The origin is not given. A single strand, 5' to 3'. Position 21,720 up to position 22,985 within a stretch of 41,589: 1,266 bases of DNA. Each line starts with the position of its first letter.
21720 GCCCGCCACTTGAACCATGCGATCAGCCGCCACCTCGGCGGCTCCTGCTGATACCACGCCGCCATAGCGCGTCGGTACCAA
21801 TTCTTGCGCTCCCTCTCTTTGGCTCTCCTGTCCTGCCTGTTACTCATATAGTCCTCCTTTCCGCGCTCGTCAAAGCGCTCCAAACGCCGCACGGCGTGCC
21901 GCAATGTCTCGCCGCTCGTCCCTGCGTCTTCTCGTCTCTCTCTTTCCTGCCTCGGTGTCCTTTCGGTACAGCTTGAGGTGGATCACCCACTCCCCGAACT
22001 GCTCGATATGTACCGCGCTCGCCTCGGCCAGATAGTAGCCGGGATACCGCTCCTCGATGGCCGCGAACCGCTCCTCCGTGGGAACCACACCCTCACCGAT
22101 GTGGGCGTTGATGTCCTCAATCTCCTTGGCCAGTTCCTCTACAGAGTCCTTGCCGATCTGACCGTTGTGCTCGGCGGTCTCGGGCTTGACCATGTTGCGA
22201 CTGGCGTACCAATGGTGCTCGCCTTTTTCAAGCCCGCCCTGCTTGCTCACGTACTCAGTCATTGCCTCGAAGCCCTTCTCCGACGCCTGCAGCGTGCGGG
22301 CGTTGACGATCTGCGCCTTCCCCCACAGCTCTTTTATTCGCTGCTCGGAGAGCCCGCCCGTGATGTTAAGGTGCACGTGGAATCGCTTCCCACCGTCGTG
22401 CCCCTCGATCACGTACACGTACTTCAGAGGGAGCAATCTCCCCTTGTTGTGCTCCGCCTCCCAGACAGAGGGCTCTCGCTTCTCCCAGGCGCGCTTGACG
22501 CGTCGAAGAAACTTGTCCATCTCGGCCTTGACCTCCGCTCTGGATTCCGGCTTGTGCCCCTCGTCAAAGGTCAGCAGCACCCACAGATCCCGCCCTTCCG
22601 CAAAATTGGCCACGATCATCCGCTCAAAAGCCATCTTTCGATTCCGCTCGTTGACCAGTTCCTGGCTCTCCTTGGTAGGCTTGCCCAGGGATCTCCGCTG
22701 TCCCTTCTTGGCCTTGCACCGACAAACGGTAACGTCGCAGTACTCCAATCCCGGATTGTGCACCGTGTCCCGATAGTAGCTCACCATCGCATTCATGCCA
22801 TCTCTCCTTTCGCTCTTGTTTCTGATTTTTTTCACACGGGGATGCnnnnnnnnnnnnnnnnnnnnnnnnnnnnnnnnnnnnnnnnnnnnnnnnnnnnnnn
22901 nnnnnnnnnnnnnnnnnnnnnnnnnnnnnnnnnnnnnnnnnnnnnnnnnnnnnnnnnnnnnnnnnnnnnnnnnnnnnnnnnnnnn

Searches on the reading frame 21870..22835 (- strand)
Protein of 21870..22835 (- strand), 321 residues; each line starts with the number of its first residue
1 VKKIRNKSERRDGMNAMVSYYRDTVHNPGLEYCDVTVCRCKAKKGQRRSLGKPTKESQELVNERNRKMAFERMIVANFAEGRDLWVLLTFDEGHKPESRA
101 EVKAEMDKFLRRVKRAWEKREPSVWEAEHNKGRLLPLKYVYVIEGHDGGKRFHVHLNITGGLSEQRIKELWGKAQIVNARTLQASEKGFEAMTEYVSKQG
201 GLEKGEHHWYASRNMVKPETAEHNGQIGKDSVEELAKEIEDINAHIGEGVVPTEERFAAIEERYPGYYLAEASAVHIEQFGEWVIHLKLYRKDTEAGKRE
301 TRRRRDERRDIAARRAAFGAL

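Call 7: search_protein_families(library=pfam, proteins=[window:21870-22835:-], max_evalue=0.01)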
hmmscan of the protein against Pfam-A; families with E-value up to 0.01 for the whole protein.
window:21870-22835:- (321 aa): 1 family
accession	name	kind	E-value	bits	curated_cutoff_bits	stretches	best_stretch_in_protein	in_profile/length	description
PF23343.2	REP_ORF2-G2P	-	9.9e-07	29.4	27.8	1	84-199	2-98/99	Replication-associated protein ORF2/G2P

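Call 8: search_protein_families(library=phrogs, proteins=[window:21870-22835:-], max_evalue=0.001)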
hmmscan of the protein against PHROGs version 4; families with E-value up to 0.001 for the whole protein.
window:21870-22835:- (321 aa): 1 family
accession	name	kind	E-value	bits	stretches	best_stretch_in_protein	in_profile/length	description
phrog_3584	-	DNA, RNA and nucleotide metabolism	2.9e-50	172.1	1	32-304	15-261/265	replication initiation protein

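Call 10: find_related_loci(query=window:21870-22835:-, collection=viral_contigs, flank=4000)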
Query window:21870-22835:- (321 aa) in viral_contigs; peptide patterns used: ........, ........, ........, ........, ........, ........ (x = any residue, [..] = any of these).
13 stretches matched a pattern, but none encodes a relative of the query by tblastn (E <= 1e-3).

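Call 14: find_homologous_proteins(query=window:21870-22835:-, max_evalue=0.00001)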
Query window:21870-22835:- (321 aa): 71 proteins with E <= 0.00001 among 1324 candidates.
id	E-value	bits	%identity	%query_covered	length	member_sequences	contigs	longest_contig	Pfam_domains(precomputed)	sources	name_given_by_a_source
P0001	2.6e-186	637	91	96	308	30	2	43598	-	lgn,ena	-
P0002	5.9e-169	580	83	96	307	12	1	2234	PF23343.3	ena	-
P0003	3.7e-168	577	85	96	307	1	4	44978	PF23343.3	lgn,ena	-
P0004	8.6e-167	572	83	96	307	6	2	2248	PF23343.3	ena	-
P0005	7.2e-166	569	82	96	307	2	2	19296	PF23343.3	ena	-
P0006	9.3e-164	562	82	96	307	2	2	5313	PF23343.3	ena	-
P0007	6.1e-157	540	79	96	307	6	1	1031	PF23343.3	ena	-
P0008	3.2e-153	528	79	96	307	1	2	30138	PF23343.3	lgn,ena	-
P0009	4.0e-147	508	73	96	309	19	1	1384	PF23343.3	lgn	-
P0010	3.4e-122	426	63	96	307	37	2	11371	PF23343.3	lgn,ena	-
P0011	8.5e-122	425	64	96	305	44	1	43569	PF23343.3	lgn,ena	-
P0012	3.4e-120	419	64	96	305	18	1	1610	-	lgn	-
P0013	1.1e-118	414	61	96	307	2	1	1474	PF23343.3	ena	-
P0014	2.1e-118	413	60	96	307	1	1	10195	PF23343.3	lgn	-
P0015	4.8e-118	412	61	96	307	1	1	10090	PF23343.3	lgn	-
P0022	1.9e-116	407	60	96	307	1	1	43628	PF23343.3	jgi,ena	jgi:hypothetical protein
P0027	7.3e-98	346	58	90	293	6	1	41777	PF23343.3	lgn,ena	-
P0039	8.0e-93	329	53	95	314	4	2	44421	PF23343.3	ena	-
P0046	1.8e-89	318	54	87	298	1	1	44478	-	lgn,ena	-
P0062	4.0e-81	291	49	93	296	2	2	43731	PF23343.3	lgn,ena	-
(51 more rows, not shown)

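Call 15: find_encoding_contigs(protein=P0001, flank=5000, max_places=3)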
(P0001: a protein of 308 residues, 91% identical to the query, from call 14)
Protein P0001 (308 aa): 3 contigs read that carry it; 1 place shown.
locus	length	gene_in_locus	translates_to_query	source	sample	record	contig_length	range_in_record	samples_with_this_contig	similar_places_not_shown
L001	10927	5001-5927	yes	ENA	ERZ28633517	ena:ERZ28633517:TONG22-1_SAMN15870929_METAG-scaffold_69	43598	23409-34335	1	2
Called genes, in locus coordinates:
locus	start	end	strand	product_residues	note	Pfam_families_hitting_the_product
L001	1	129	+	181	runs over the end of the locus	-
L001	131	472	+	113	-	PF04448:DUF551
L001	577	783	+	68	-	-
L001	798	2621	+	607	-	PF02195:ParB_N, PF17762:HTH_ParB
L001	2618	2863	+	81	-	PF14354:Lar_restr_allev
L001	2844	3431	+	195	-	-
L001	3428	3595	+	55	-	-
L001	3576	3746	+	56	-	PF19791:DUF6275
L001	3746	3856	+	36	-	PF19791:DUF6275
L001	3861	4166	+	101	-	PF21825:Sequestin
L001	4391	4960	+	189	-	-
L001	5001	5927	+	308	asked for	-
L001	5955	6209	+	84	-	-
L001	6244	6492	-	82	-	-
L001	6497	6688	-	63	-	PF01381:HTH_3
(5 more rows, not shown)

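Call 16: find_encoding_contigs(protein=P0003, flank=5000, max_places=3)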
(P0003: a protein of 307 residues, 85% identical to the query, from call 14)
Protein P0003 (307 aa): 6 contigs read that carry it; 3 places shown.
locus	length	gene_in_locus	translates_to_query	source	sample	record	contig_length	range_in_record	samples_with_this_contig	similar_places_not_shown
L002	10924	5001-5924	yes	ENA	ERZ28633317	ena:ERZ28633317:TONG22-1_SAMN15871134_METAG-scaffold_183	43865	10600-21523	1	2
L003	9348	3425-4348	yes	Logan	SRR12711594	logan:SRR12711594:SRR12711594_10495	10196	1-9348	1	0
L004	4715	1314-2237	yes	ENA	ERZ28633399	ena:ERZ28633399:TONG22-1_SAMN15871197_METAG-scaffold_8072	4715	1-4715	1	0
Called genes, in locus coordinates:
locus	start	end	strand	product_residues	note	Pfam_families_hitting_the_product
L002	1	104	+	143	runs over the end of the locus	-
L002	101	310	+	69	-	-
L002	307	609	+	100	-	-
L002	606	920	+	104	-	PF04448:DUF551 (weak)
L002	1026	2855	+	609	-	PF02195:ParB_N, PF17762:HTH_ParB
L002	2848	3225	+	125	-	-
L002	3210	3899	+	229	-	PF01555:N6_N4_Mtase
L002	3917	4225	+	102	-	PF21825:Sequestin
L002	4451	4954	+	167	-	-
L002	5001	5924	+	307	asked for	PF23343:REP_ORF2-G2P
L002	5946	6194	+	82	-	-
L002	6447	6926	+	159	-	-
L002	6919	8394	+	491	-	PF03237:Terminase_6N, PF04466:Terminase_3 (weak)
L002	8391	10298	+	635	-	PF16510:P22_portal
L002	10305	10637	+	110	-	PF04327:Peptidase_Prp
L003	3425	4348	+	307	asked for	PF23343:REP_ORF2-G2P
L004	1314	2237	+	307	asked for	PF23343:REP_ORF2-G2P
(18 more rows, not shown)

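Call 17: find_encoding_contigs(protein=P0011, flank=5000, max_places=3)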
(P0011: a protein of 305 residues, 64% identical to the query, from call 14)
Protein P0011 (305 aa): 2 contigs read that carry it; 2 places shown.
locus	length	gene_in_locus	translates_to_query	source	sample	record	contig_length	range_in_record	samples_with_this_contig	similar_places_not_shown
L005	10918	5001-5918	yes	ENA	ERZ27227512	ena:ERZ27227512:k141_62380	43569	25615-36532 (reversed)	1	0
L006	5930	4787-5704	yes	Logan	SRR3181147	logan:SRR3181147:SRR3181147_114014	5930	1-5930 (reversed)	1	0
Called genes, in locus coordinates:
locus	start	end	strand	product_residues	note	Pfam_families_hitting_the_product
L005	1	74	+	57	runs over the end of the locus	-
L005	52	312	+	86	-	-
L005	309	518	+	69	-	-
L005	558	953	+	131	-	-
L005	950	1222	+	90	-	-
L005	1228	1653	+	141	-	-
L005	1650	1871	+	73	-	-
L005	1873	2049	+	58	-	-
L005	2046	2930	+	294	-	-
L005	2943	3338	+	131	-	-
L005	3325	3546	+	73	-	PF14354:Lar_restr_allev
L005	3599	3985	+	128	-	PF19791:DUF6275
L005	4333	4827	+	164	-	-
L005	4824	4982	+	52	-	-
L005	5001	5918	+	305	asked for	PF23343:REP_ORF2-G2P (weak)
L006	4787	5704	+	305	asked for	PF23343:REP_ORF2-G2P (weak)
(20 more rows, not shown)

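Call 18: find_encoding_contigs(protein=P0022, flank=5000, max_places=3)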
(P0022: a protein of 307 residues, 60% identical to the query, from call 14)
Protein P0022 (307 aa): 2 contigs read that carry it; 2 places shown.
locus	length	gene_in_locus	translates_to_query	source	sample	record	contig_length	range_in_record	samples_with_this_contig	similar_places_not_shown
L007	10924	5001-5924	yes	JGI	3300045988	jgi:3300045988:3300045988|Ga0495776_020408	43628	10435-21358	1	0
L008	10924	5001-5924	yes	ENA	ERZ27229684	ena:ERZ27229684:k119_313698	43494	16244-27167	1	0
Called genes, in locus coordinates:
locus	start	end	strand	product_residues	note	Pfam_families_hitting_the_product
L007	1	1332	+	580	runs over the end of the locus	PF14284:PcfJ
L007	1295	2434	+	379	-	PF11300:DUF3102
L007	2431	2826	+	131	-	-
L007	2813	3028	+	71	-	-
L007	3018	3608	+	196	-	-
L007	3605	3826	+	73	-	PF14354:Lar_restr_allev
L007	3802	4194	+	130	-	-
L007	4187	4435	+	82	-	-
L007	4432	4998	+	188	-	-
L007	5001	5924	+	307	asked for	PF23343:REP_ORF2-G2P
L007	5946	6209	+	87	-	-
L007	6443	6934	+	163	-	-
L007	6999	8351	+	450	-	PF03237:Terminase_6N, PF04466:Terminase_3 (weak)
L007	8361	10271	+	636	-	PF16510:P22_portal, PF23899:SU10_portal, PF16510:P22_portal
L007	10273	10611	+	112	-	PF04327:Peptidase_Prp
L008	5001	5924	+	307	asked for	PF23343:REP_ORF2-G2P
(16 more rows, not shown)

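Call 27: find_related_loci(query=A1, collection=viral_contigs, flank=3500)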
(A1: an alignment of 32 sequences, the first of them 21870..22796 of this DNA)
Query A1 (308 aa) in viral_contigs; peptide patterns used: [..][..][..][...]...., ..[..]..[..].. (x = any residue, [..] = any of these).
132 stretches matched a pattern; 98 encode a relative of the query (tblastn E <= 1e-3); the best 80 are kept; 80 distinct loci.
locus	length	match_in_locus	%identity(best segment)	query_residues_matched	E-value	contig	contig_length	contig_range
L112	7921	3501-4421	60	1-308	9e-123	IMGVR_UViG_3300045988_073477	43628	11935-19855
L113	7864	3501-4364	54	2-294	1e-99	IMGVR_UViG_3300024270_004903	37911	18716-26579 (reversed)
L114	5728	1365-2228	54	2-294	9e-100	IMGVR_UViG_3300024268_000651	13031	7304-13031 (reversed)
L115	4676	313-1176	54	2-294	9e-100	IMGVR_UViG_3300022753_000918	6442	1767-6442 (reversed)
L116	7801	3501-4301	31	4-291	7e-36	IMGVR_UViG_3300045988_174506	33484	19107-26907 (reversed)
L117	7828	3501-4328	30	4-302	1e-34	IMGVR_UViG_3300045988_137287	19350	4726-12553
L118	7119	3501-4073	35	34-239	1e-25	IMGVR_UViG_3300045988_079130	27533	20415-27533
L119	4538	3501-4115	34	34-254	3e-24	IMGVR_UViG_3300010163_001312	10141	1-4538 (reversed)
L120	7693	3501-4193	27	29-277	5e-24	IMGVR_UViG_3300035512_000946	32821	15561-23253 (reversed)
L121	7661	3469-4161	27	29-277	5e-24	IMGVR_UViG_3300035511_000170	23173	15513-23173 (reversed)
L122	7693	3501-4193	27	29-277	5e-24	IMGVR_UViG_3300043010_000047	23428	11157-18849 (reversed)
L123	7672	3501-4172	32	41-293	1e-22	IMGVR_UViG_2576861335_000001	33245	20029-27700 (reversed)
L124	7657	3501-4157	33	5-239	2e-22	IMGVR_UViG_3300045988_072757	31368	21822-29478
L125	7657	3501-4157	33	5-239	2e-22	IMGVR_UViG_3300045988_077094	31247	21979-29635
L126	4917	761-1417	33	5-239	2e-22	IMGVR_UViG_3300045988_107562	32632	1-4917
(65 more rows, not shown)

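Call 28: find_related_loci(query=A1, collection=genome_contigs, flank=6000)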
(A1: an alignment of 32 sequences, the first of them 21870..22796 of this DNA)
Query A1 (308 aa) in genome_contigs; peptide patterns used: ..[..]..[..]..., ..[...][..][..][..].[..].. (x = any residue, [..] = any of these).
11 stretches matched a pattern; 5 encode a relative of the query (tblastn E <= 1e-3); 5 distinct loci.
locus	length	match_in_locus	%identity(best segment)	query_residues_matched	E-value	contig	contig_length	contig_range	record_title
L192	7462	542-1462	75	1-308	3e-156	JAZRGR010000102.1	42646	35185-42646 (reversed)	MAG: Faecousia sp. isolate T1900045488_YK20190182.MAGScoT_cleanbin_000022 SGB_7361_k141_1279032, whole genome shotgun se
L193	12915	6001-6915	64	1-308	5e-128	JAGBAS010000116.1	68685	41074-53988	MAG: Clostridia bacterium isolate RGIG8947 Water_deer_Rectum-1__c327080, whole genome shotgun sequence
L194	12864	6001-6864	54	2-294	9e-101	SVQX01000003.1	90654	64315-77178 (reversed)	MAG: Oscillospiraceae bacterium isolate SIG628 NODE_1462_length_90654_cov_1.984999, whole genome shotgun sequence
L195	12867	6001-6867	51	1-302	5e-94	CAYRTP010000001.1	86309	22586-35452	MAG TPA_asm: uncultured Clostridium sp. isolate SRP315200_co1_51 genome assembly, contig: NODE_134_length_86309_cov_13.6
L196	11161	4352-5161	44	2-284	4e-81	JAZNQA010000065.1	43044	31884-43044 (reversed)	MAG: Candidatus Enterenecus sp. isolate T1900044830_TS20190296.MAGScoT_cleanbin_000008 SGB_2889_k141_289187, whole genom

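Call 32: find_encoding_contigs(protein=P0008, flank=2500, max_places=2)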
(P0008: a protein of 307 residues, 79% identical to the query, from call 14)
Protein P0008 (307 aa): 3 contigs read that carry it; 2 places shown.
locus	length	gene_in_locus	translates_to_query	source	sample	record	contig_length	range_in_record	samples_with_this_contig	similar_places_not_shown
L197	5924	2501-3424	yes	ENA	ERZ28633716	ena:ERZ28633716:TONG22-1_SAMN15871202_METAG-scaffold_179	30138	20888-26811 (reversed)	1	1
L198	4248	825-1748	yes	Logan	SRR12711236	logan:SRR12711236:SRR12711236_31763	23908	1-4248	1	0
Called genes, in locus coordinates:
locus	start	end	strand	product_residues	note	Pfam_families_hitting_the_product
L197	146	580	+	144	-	-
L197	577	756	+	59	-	-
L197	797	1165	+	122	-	-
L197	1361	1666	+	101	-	PF21825:Sequestin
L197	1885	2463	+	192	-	-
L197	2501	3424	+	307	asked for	PF23343:REP_ORF2-G2P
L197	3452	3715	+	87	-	-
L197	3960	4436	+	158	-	-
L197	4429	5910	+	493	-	PF03237:Terminase_6N, PF04466:Terminase_3 (faint)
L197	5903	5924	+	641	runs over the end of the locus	PF16510:P22_portal, PF23899:SU10_portal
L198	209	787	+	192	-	-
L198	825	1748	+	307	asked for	PF23343:REP_ORF2-G2P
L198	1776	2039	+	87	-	-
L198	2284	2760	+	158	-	-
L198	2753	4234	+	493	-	PF03237:Terminase_6N, PF04466:Terminase_3 (faint)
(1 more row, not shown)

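Call 33: find_encoding_contigs(protein=P0010, flank=2500, max_places=2)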
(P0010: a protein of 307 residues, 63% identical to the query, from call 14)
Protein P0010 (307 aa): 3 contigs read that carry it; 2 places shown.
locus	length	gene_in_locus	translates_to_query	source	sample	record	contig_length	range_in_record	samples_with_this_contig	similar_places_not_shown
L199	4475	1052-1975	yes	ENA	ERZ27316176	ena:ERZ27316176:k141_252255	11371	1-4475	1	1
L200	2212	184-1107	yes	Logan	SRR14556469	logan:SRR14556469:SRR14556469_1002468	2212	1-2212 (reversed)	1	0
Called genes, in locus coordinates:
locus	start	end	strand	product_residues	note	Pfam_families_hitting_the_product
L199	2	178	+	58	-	?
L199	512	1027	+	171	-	-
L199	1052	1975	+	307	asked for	PF23343:REP_ORF2-G2P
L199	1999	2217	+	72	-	-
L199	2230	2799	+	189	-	-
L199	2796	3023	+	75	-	-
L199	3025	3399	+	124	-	PF04448:DUF551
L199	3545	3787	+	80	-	-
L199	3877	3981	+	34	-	-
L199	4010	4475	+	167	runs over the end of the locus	-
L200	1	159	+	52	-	?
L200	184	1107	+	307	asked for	PF23343:REP_ORF2-G2P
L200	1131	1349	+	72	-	-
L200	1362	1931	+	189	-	-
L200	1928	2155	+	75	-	-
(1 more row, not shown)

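Call 34: find_encoding_contigs(protein=P0027, flank=2500, max_places=2)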
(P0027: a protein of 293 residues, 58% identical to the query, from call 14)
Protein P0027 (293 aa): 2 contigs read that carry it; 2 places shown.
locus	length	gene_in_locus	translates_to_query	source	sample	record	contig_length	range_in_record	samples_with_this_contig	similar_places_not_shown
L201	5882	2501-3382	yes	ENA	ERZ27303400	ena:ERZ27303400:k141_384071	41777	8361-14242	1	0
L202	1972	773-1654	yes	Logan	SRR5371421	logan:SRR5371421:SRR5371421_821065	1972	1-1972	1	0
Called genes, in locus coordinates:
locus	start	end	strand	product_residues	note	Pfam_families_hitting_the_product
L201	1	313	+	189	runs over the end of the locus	-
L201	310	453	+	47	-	-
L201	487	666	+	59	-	-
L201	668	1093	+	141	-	-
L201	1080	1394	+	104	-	-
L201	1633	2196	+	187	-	-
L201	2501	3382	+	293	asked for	PF23343:REP_ORF2-G2P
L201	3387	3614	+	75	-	-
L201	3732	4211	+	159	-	-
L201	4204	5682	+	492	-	PF04466:Terminase_3 (weak), PF03237:Terminase_6N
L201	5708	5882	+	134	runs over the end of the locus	-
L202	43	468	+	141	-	-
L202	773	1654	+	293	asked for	PF23343:REP_ORF2-G2P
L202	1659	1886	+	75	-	-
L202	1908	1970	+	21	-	?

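Call 35: find_encoding_contigs(protein=P0039, flank=2500, max_places=2)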
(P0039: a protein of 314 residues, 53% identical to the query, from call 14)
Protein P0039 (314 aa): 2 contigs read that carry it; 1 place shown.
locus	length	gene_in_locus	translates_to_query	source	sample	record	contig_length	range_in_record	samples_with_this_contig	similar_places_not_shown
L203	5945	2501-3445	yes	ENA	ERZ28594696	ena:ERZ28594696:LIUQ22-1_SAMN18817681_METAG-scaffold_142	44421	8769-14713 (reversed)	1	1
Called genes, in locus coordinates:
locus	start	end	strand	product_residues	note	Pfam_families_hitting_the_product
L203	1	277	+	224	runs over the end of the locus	-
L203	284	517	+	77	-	-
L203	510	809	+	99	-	PF22253:DUF6948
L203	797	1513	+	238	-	-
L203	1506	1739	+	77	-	PF14354:Lar_restr_allev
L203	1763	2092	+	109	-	PF21825:Sequestin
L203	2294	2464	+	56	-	-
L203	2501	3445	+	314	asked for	PF23343:REP_ORF2-G2P (weak)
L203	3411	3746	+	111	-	-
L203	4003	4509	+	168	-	PF13384:HTH_23 (weak)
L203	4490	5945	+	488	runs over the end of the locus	PF04466:Terminase_3 (weak), PF03237:Terminase_6N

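Call 36: find_encoding_contigs(protein=P0046, flank=2500, max_places=2)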
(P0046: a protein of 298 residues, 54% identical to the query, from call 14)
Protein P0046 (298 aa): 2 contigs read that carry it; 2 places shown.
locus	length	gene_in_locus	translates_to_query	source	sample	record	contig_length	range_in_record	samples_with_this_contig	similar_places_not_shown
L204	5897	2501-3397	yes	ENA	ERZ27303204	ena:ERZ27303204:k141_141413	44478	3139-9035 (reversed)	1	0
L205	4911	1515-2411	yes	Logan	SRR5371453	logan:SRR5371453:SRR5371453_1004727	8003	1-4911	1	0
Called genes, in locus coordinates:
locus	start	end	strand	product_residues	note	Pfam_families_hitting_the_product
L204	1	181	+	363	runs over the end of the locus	PF11300:DUF3102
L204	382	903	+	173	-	-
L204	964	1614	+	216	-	-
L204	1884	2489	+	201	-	-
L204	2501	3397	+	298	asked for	-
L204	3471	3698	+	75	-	-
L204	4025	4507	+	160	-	PF13384:HTH_23 (faint)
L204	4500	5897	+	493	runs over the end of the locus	PF03237:Terminase_6N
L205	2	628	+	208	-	?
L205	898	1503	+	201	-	-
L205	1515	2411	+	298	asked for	-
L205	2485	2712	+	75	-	-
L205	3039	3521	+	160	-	PF13384:HTH_23 (faint)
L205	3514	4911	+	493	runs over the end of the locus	PF03237:Terminase_6N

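Call 37: find_encoding_contigs(protein=P0062, flank=2500, max_places=2)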
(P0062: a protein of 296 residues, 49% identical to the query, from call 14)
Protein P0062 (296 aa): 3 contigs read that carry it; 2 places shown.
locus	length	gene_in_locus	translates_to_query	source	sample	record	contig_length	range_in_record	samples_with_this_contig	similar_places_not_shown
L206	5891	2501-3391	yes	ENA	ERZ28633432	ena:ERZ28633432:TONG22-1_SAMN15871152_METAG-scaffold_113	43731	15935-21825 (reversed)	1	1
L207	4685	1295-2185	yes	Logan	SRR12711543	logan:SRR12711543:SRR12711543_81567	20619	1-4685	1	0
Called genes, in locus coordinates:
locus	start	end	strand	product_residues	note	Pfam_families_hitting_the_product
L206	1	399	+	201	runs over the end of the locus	-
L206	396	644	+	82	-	-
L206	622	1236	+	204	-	PF25311:WDGH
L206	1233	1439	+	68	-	-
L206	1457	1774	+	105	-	PF20037:DUF6440 (weak)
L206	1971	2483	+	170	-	-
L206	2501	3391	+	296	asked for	PF23343:REP_ORF2-G2P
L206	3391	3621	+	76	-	-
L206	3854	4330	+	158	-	-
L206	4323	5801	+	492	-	PF03237:Terminase_6N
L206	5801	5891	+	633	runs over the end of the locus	PF16510:P22_portal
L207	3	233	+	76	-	?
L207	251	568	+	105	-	PF20037:DUF6440 (weak)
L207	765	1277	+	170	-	-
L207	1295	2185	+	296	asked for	PF23343:REP_ORF2-G2P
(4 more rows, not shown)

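Call 80: search_solved_structures(query=A1, max_evalue=1)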
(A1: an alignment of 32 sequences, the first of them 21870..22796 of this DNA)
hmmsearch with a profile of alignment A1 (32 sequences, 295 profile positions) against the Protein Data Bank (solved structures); distinct sequences matched with E-value up to 1: 0.

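Call 90: search_dna_similar(query=window:21870-22796:-, collection=phages, mode=protein, max_rows=30, max_evalue=0.00001)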
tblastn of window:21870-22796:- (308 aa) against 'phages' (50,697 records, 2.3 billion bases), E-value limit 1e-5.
Records with a match: 14; places in all: 14; records where one place covers at least 80% of the query: 8.
Best place of each record, by identity: <60% 14.
By first word of the organism name: Clostridium 5; Latilactobacillus 4; Bacteriophage 4; Terrisporobacter 1.
By host as written in the record: - 4; Clostridium perfringens SM101 2; Latilactobacillus curvatus TMW 1.1365 2; Clostridium perfringens strain S63 2; Enterocloster clostridioformis 1; Latilactobacillus curvatus TMW 1.1381 1; Latilactobacillus sakei TMW 1.46 1; Terrisporobacter petrolearius DSL 1.
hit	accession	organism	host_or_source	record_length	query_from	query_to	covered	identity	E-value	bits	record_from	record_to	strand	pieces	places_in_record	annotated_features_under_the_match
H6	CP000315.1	Clostridium phage phiSM101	Clostridium perfringens SM101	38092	26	274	81%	30.3%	4e-18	91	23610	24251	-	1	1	hypothetical protein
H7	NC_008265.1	Clostridium phage phiSM101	Clostridium perfringens SM101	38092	26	274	81%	30.3%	4e-18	91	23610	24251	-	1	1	replication initiation protein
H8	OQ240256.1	Latilactobacillus phage TMW 1.1365 P2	Latilactobacillus curvatus TMW 1.1365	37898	29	279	81%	29.3%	3e-22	102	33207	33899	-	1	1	putative replication protein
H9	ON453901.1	Clostridium phage Saumur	Enterocloster clostridioformis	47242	28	277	81%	28.6%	6e-16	84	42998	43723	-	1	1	replication initiation protein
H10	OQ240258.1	Latilactobacillus phage TMW 1.1381 P1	Latilactobacillus curvatus TMW 1.1381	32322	29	284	83%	27.1%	2e-18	91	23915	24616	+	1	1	replication protein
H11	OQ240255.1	Latilactobacillus phage TMW 1.1365 P1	Latilactobacillus curvatus TMW 1.1365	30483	29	278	81%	26.8%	4e-10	66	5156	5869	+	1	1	replication protein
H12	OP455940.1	Latilactobacillus phage TMW 1.46 P2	Latilactobacillus sakei TMW 1.46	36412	29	279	81%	26.2%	7e-19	93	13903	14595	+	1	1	putative replication protein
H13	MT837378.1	Bacteriophage sp.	human fecal samples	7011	7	256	81%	25.4%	3e-6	55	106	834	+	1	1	record has no annotation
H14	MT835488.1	Bacteriophage sp.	human fecal samples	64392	5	206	66%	29.0%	4e-9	64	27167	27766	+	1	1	record has no annotation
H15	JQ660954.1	Clostridium phage PhiS63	Clostridium perfringens strain S63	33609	20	222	66%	28.4%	6e-18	90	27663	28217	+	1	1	gp31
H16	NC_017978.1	Clostridium phage PhiS63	Clostridium perfringens strain S63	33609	20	222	66%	28.4%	6e-18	90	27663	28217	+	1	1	replication initiation protein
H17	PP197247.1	Terrisporobacter phage TPDSL_ph2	Terrisporobacter petrolearius DSL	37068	43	280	77%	24.1%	2e-14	80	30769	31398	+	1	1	replication initiation protein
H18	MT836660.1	Bacteriophage sp.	human fecal samples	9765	35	205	56%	28.3%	2e-13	76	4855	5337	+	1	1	record has no annotation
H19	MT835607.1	Bacteriophage sp.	human fecal samples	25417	39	206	55%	26.1%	3e-6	55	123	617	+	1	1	record has no annotation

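Call 91: get_annotated_region(hit=H7, flank=1500)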
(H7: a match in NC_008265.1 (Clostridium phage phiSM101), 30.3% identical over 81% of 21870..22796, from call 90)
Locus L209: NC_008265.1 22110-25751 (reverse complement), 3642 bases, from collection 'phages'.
description: Clostridium phage phiSM101, complete genome.
organism: Clostridium phage phiSM101 (NCBI taxid 396359)
taxonomy: Viruses; Duplodnaviria; Heunggongvirae; Uroviricota; Caudoviricetes
host: Clostridium perfringens SM101; source: -; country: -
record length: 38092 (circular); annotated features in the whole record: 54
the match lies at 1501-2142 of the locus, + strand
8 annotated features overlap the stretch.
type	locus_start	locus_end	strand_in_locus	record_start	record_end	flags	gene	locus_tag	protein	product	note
CDS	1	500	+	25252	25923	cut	-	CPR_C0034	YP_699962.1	hypothetical protein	identified by glimmer; putative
CDS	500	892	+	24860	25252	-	-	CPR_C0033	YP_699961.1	hypothetical protein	identified by similarity to GB:AAO36634.1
CDS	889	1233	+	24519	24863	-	-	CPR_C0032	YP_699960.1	hypothetical protein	identified by similarity to PIR:C97137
CDS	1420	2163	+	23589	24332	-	-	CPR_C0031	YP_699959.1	replication initiation protein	identified by glimmer; putative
CDS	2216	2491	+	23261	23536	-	-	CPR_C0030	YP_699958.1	HTH DNA binding protein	identified by match to protein family HMM PF01978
CDS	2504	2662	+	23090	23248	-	-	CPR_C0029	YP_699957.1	hypothetical protein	identified by glimmer; putative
CDS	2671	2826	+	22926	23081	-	-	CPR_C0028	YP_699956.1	hypothetical protein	identified by glimmer; putative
CDS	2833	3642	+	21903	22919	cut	-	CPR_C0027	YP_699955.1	hypothetical protein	identified by glimmer; putative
